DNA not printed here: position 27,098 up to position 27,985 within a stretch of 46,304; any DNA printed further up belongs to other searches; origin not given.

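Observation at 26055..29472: Self-contained NurA / unknown / HerA three-gene module without Mre11-Rad50: candidate uncharacterised nuclease-translocase system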

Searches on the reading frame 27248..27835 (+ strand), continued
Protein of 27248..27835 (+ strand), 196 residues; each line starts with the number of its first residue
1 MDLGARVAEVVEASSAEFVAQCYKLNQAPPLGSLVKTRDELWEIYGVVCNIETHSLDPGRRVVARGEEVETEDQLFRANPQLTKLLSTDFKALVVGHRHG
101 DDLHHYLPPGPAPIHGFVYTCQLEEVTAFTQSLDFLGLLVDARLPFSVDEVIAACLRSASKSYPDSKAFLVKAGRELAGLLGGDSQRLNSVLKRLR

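Call 32: search_protein_families(library=pfam, proteins=[L037:3483-4520:+, L037:4532-5893:+, L039:1726-3081:+, L039:3204-4064:+, L039:4070-5407:+, L039:5471-6013:+, L005:1576-2136:+, L005:2155-2436:+], max_evalue=0.01)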
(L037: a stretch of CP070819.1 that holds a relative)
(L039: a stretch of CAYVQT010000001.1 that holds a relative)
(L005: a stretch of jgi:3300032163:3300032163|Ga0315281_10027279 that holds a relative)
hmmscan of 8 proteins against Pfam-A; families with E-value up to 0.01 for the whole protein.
L037:3483-4520:+ (346 aa): 2 families
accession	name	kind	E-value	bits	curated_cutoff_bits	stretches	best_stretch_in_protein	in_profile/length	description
PF05096.18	Glu_cyclase_2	-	2.8e-100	335.3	22.3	1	105-342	10-249/249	Glutamine cyclotransferase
PF21959.2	DUF6923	-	0.0022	18.2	27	0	237-296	111-167/234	Repeat of unknown function (DUF6923)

L037:4532-5893:+ (454 aa): 3 families
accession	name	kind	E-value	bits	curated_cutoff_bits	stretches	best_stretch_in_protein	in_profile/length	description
PF01546.33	Peptidase_M20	-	3.9e-29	102.5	24.6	1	79-441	1-205/206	Peptidase family M20/M25/M40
PF07687.19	M20_dimer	-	1.3e-11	44.8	21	1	196-341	2-101/107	Peptidase dimerisation domain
PF04389.22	Peptidase_M28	-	2.1e-09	37.8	21.3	1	64-173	1-88/193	Peptidase family M28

L039:1726-3081:+ (452 aa): 1 family
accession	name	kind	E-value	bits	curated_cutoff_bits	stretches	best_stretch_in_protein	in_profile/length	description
PF03417.21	AAT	-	0.00092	19.4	23.2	1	194-382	7-166/225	Acyl-coenzyme A:6-aminopenicillanic acid acyl-transferase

L039:3204-4064:+ (287 aa): 1 family
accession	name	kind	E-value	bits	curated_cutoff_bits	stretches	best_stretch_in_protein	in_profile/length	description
PF05096.18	Glu_cyclase_2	-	8.8e-94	314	22.3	1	51-281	19-249/249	Glutamine cyclotransferase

L039:4070-5407:+ (446 aa): 3 families
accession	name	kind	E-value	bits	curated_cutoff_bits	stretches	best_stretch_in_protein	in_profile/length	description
PF01546.33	Peptidase_M20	-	1.4e-29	103.9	24.6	1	79-441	1-205/206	Peptidase family M20/M25/M40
PF07687.19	M20_dimer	-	4.4e-11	43.1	21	1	196-342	2-102/107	Peptidase dimerisation domain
PF04389.22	Peptidase_M28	-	3.6e-08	33.8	21.3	1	64-172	1-87/193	Peptidase family M28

L039:5471-6013:+ (181 aa): 1 family
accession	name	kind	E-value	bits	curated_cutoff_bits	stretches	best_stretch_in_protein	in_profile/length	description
PF01797.21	Y1_Tnp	-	5e-07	30.3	23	1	102-157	60-119/121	Transposase IS200 like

L005:1576-2136:+ (187 aa): 2 families
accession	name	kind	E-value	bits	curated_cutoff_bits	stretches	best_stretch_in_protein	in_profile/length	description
PF01797.21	Y1_Tnp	-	0.00024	21.6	23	0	117-170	62-119/121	Transposase IS200 like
PF10662.15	PduV-EutP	-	0.0029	17.8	21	1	115-165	17-67/143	Ethanolamine utilisation - propanediol utilisation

L005:2155-2436:+ (94 aa): 1 family
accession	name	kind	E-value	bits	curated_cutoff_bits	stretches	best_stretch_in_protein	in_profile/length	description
PF18024.7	HTH_50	-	0.0009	19.3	27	1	19-47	12-40/50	Helix-turn-helix domain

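Call 34: list_cluster_members(proteins=[P0126, P0146, P0187, P0209, P0241, P0247, P0255, P0262, P0269, P0243])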
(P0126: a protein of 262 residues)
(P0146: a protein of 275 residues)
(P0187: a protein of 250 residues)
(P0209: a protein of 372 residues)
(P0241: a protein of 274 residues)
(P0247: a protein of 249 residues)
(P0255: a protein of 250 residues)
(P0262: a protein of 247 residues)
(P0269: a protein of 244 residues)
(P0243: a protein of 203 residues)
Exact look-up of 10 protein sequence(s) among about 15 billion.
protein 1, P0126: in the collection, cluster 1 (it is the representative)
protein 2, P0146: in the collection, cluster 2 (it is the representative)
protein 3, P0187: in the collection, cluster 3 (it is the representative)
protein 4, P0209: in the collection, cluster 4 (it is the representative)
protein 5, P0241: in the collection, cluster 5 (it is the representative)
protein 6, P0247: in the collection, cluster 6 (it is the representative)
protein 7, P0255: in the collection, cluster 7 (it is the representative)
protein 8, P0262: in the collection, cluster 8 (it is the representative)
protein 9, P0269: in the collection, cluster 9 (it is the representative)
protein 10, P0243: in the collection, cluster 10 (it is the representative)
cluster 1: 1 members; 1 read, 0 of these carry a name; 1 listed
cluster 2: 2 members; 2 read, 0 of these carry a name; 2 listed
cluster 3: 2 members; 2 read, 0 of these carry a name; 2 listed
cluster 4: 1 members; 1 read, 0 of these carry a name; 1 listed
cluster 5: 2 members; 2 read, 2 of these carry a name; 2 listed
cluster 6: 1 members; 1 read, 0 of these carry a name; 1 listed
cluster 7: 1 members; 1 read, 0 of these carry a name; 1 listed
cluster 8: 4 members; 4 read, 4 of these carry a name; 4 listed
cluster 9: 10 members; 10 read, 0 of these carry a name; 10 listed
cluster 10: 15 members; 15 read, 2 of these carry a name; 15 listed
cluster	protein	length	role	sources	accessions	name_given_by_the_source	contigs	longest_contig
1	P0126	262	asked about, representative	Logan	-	-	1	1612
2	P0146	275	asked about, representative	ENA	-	-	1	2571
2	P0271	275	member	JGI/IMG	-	-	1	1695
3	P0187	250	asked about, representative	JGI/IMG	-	-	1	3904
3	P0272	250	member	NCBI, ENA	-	-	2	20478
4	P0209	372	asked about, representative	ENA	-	-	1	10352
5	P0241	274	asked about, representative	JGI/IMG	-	hypothetical protein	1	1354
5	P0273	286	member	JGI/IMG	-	hypothetical protein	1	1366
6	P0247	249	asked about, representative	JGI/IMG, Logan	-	-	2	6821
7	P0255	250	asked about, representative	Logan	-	-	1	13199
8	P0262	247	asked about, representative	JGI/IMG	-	hypothetical protein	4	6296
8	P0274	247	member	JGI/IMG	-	hypothetical protein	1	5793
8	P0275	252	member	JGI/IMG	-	hypothetical protein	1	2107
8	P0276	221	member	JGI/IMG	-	hypothetical protein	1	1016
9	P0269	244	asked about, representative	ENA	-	-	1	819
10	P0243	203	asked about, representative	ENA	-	-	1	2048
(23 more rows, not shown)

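Call 35: find_homologous_proteins(query=P0269, max_evalue=0.001)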
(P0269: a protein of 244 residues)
Query P0269 (244 aa): 201 proteins with E <= 0.001 among 822 candidates; the best 120 are listed.
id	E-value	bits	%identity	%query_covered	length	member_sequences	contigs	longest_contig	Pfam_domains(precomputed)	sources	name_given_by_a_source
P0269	1.9e-156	536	100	100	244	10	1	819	-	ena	-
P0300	1.2e-80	288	60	94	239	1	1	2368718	-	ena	-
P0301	5.0e-70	254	59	77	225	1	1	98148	PF09378.17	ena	-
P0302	1.1e-69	252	58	78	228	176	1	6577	PF09378.17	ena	-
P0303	2.0e-69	252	58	77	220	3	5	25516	PF09378.17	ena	-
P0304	2.2e-69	252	57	81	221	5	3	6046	PF09378.17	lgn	-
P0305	3.3e-69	251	57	77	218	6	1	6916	PF09378.17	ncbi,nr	ncbi:MAG: hypothetical protein J4F35_18085 [Candidatus Latescibacteria bacterium]|nr:hypothetical pr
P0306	4.4e-69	251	51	97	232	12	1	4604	PF09378.17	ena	-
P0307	5.3e-69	250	55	81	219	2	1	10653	PF09378.17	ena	-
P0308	7.6e-69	250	58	80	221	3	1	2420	-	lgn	-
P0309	9.6e-69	249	51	97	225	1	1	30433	PF09378.17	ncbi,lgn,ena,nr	ncbi:MAG: hypothetical protein GKR89_31170 [Candidatus Latescibacteria bacterium]|nr:hypothetical pr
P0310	1.7e-68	249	54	79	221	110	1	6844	PF09378.17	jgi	jgi:hypothetical protein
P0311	2.0e-68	248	58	77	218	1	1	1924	PF09378.17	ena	-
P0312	2.0e-68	248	57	78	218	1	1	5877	PF09378.17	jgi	jgi:hypothetical protein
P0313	2.0e-68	248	57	78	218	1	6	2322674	PF09378.17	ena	-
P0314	2.8e-68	248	58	77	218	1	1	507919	PF09378.17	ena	-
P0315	3.0e-68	248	57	77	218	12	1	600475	PF09378.17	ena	-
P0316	3.1e-68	248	57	78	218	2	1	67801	PF09378.17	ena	-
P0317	3.8e-68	247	57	77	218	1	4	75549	PF09378.17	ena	-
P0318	3.9e-68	247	57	78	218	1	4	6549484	PF09378.17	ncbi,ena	-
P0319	5.6e-68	247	57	78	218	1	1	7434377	PF09378.17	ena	-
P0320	6.6e-68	247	53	85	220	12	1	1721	PF09378.17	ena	-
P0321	7.0e-68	247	57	77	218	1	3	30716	PF09378.17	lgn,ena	-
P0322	7.1e-68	247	57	77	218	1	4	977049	PF09378.17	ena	-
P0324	7.3e-68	247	57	78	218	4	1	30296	PF09378.17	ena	-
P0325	7.4e-68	247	57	78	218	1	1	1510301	PF09378.17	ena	-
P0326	8.8e-68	246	57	78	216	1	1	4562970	PF09378.17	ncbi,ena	-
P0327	9.0e-68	246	58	77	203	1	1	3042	PF09378.17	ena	-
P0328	9.8e-68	246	57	78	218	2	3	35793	PF09378.17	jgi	-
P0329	1.0e-67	246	58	77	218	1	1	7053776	PF09378.17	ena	-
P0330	1.1e-67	246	58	77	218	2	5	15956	PF09378.17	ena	-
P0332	1.3e-67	246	57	78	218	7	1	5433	PF09378.17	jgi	jgi:hypothetical protein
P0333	1.4e-67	246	57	77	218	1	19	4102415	PF09378.17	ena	-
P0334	1.9e-67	245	57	77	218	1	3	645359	PF09378.17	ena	-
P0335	2.0e-67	245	57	77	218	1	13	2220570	PF09378.17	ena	-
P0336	2.2e-67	245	54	82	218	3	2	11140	PF09378.17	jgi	-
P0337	2.3e-67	245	50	95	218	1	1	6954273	PF09378.17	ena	-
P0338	3.2e-67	245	55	82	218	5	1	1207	PF09378.17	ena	-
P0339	3.6e-67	244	56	79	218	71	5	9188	PF09378.17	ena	-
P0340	3.7e-67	244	57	77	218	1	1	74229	PF09378.17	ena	-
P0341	3.9e-67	244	57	77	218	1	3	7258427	PF09378.17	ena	-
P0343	7.9e-67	243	56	81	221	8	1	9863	PF09378.17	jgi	-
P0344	1.1e-66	243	59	76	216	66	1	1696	PF09378.17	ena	-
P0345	1.4e-66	242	54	82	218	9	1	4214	PF09378.17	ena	-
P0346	1.7e-66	242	52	85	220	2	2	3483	PF09378.17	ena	-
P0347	2.3e-66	242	53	82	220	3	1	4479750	PF09378.17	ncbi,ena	-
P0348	3.1e-66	241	50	89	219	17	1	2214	PF09378.17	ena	-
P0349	4.2e-66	241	57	80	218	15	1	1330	PF09378.17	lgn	-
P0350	4.9e-66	241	55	76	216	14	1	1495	PF09378.17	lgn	-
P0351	5.1e-66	241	55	78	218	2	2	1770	PF09378.17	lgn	-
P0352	5.3e-66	240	49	97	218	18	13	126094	PF09378.17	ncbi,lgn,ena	-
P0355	2.0e-65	239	57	77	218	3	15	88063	PF09378.17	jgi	jgi:hypothetical protein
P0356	2.0e-65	239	50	97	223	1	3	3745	PF09378.17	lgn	-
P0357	2.1e-65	239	53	80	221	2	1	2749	PF09378.17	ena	-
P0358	2.7e-65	238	49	94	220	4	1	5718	PF09378.17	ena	-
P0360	3.2e-65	238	54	77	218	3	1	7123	PF09378.17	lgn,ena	-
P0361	5.5e-65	237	57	80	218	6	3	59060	PF09378.17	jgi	-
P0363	1.0e-64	236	56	76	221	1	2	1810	PF09378.17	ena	-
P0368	1.5e-63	232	57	76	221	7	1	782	PF09378.17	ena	-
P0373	1.9e-62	229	54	77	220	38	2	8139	PF09378.17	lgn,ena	-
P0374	6.5e-62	227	49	95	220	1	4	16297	PF09378.17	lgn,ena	-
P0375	8.4e-62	227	48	95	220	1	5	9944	PF09378.17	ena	-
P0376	1.5e-61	226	54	77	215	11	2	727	PF09378.17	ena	-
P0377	2.0e-61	226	53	77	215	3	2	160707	PF09378.17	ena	-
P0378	3.4e-61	225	47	96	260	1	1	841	PF09378.17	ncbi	-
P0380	6.6e-61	224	49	94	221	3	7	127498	PF09378.17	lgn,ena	-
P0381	1.0e-60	223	49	94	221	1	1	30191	PF09378.17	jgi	jgi:hypothetical protein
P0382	1.3e-60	223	55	78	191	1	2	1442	PF09378.17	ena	-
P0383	2.3e-60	222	51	82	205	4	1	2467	PF09378.17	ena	-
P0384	3.6e-60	221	51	82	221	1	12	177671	PF09378.17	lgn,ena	-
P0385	3.6e-60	221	51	82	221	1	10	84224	PF09378.17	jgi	jgi:hypothetical protein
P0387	4.5e-60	221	53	76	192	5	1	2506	PF09378.17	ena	-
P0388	6.8e-60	221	48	94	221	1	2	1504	PF09378.17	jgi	-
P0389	1.2e-59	220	53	79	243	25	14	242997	PF09378.17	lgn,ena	-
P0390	4.3e-59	218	52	76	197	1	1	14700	PF09378.17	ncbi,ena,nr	ncbi:MAG: hypothetical protein O2954_13265 [bacterium]|nr:hypothetical protein [bacterium]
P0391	4.4e-59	218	49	84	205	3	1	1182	PF09378.17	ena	-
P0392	7.9e-59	217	51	77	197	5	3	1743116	PF09378.17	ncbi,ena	-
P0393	8.1e-59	217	52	77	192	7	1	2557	PF09378.17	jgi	jgi:hypothetical protein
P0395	8.7e-59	217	52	76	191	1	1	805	PF09378.17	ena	-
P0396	9.4e-59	217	53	79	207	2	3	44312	PF09378.17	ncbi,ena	-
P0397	1.6e-58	216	54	77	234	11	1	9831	PF09378.17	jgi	jgi:hypothetical protein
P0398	1.8e-58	216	48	81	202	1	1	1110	PF09378.17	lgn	-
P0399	2.5e-58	215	50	77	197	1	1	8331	PF09378.17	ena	-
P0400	3.4e-58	215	51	77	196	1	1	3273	PF09378.17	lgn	-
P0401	3.5e-58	215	51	77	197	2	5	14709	PF09378.17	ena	-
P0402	4.8e-58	214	51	77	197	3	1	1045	PF09378.17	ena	-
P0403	5.4e-58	214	51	77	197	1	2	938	PF09378.17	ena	-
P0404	6.2e-58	214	49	89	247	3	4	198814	PF09378.17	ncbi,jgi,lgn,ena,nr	ncbi:MAG: hypothetical protein HN712_05680 [Gemmatimonadetes bacterium]|nr:hypothetical protein [Gem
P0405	6.6e-58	214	53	78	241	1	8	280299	PF09378.17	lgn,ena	-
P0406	1.0e-57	213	51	77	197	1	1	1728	PF09378.17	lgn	-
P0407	1.2e-57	213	52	77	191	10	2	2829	PF09378.17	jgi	jgi:hypothetical protein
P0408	1.5e-57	213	49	80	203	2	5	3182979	-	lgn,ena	-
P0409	2.8e-57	212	50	77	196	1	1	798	PF09378.17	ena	-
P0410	5.2e-57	211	51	77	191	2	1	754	PF09378.17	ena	-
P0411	5.6e-57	211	52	77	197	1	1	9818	PF09378.17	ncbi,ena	-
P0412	6.0e-57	211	52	76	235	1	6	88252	PF09378.17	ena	-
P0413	6.5e-57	211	52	77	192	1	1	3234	PF09378.17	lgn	-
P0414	9.3e-57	210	50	77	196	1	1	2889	PF09378.17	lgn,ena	-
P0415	1.0e-56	210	53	79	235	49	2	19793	PF09378.17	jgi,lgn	-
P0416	1.5e-56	210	50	77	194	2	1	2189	PF09378.17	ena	-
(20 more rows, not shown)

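Call 36: search_dna_similar(query=window:27248-27835:+, collection=plasmids, mode=protein, max_evalue=0.001)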
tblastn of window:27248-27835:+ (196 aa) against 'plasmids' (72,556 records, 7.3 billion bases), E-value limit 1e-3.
No match.

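Call 37: search_dna_similar(query=window:27248-27835:+, collection=phages, mode=protein, max_evalue=0.001)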
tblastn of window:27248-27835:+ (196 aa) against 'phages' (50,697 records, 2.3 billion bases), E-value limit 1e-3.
No match.

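Call 38: find_encoding_contigs(protein=P0318, flank=7000, max_places=2)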
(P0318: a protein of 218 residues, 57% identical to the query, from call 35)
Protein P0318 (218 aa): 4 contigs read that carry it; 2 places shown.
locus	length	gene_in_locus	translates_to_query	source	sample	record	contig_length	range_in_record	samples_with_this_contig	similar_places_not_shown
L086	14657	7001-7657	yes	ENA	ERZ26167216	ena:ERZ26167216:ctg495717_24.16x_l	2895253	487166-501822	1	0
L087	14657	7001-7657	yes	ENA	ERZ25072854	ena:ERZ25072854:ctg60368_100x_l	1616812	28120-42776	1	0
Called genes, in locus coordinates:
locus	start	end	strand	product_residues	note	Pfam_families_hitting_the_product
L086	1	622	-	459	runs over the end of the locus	PF25990:Beta-barrel_YknX, PF25954:Beta-barrel_RND_2 (faint), PF25975:CzcB_C (weak), PF25989:YknX_C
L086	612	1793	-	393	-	PF26002:Beta-barrel_AprE (faint), PF25954:Beta-barrel_RND_2, PF25990:Beta-barrel_YknX (weak), PF25989:YknX_C (weak)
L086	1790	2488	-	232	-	PF00005:ABC_tran, PF13304:AAA_21 (faint)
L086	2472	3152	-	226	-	-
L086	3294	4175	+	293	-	PF13581:HATPase_c_2 (weak), PF02518:HATPase_c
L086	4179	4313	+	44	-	-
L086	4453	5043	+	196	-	-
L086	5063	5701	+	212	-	-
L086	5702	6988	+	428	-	PF09376:NurA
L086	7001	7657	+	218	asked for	PF09378:HAS-barrel (weak)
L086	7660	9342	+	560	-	PF09378:HAS-barrel (weak), PF01935:DUF87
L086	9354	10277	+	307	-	PF01555:N6_N4_Mtase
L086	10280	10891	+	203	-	PF09195:Endonuc-BglII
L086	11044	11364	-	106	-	-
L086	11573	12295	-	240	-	PF00005:ABC_tran, PF13304:AAA_21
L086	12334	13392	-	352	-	PF13546:DDE_5, PF01609:DDE_Tnp_1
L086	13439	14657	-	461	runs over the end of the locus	PF02321:OEP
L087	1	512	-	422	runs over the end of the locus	PF25954:Beta-barrel_RND_2 (faint), PF25990:Beta-barrel_YknX, PF25989:YknX_C, PF25975:CzcB_C (weak)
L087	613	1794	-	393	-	PF26002:Beta-barrel_AprE (faint), PF25954:Beta-barrel_RND_2, PF25990:Beta-barrel_YknX (weak), PF25989:YknX_C (weak)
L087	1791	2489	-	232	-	PF00005:ABC_tran, PF13304:AAA_21 (faint)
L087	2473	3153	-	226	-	-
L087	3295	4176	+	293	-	PF13581:HATPase_c_2 (weak), PF02518:HATPase_c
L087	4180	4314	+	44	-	-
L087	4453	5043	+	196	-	-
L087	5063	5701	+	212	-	-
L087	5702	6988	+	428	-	PF09376:NurA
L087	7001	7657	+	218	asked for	PF09378:HAS-barrel (weak)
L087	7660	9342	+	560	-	PF09378:HAS-barrel (weak), PF01935:DUF87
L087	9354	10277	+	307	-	PF01555:N6_N4_Mtase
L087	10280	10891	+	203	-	PF09195:Endonuc-BglII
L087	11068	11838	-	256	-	PF06452:CBM9_1, PF16011:CBM9_2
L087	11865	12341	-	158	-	PF00075:RNase_H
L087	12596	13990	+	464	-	PF00890:FAD_binding_2 (weak), PF01134:GIDA, PF01266:DAO (faint), PF07992:Pyr_redox_2, PF12831:FAD_oxidored, PF13738:Pyr_redox_3, PF00070:Pyr_redox, PF02852:Pyr_redox_dim, +3 more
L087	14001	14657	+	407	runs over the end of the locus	PF00266:Aminotran_5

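Call 39: find_encoding_contigs(protein=P0404, flank=7000, max_places=2)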
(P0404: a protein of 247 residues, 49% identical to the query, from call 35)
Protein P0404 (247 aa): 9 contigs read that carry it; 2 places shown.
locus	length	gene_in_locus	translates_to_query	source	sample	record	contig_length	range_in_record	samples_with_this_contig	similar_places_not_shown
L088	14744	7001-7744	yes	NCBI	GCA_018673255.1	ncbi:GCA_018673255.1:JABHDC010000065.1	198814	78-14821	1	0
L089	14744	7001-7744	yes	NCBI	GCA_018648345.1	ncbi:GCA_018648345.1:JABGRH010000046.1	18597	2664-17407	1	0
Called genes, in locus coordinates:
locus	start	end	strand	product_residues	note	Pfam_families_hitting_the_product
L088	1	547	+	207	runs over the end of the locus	PF00248:Aldo_ket_red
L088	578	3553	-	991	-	-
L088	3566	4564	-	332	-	-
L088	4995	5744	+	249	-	-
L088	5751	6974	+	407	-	PF09376:NurA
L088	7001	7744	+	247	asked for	PF09378:HAS-barrel (weak)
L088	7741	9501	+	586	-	PF01935:DUF87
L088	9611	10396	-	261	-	PF06452:CBM9_1, PF16011:CBM9_2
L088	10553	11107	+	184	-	PF02525:Flavodoxin_2, PF03358:FMN_red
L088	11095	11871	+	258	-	PF02698:DUF218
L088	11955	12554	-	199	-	PF00075:RNase_H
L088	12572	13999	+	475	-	PF00890:FAD_binding_2 (faint), PF01134:GIDA (faint), PF03486:HI0933_like (faint), PF07992:Pyr_redox_2, PF12831:FAD_oxidored, PF13450:NAD_binding_8 (faint), PF00070:Pyr_redox, PF02852:Pyr_redox_dim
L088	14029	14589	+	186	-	PF13580:SIS_2, PF01380:SIS (weak)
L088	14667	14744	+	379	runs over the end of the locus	PF00266:Aminotran_5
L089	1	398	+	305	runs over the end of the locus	PF00248:Aldo_ket_red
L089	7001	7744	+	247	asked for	PF09378:HAS-barrel (weak)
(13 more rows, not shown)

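Call 40: find_encoding_contigs(protein=P0392, flank=7000, max_places=2)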
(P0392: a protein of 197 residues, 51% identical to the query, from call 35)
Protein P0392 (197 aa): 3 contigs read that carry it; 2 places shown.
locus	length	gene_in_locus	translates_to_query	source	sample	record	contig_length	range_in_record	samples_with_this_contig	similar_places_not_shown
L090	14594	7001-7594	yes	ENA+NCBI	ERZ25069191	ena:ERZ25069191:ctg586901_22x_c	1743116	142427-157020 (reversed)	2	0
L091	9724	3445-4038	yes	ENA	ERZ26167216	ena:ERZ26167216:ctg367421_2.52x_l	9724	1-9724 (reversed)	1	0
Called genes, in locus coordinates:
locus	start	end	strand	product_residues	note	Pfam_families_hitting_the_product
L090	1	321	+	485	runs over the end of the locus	-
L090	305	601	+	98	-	-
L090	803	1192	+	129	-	-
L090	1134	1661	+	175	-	PF05721:PhyH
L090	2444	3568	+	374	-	PF07143:AttH, PF17186:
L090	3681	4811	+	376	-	PF03841:SelA (faint)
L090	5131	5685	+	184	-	-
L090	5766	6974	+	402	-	PF09376:NurA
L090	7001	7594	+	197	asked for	PF09378:HAS-barrel (weak)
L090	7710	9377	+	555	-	PF09378:HAS-barrel (faint), PF01935:DUF87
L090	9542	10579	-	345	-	-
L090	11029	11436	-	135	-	PF12840:HTH_20 (faint), PF13601:HTH_34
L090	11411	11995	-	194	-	-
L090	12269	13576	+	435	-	PF03447:NAD_binding_3, PF00742:Homoserine_dh, PF22629:ACT_AHAS_ss (faint), PF01842:ACT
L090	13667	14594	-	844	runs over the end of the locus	PF00521:DNA_topoisoIV, PF03989:DNA_gyraseA_C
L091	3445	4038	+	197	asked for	PF09378:HAS-barrel (weak)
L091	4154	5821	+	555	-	PF09378:HAS-barrel (faint), PF01935:DUF87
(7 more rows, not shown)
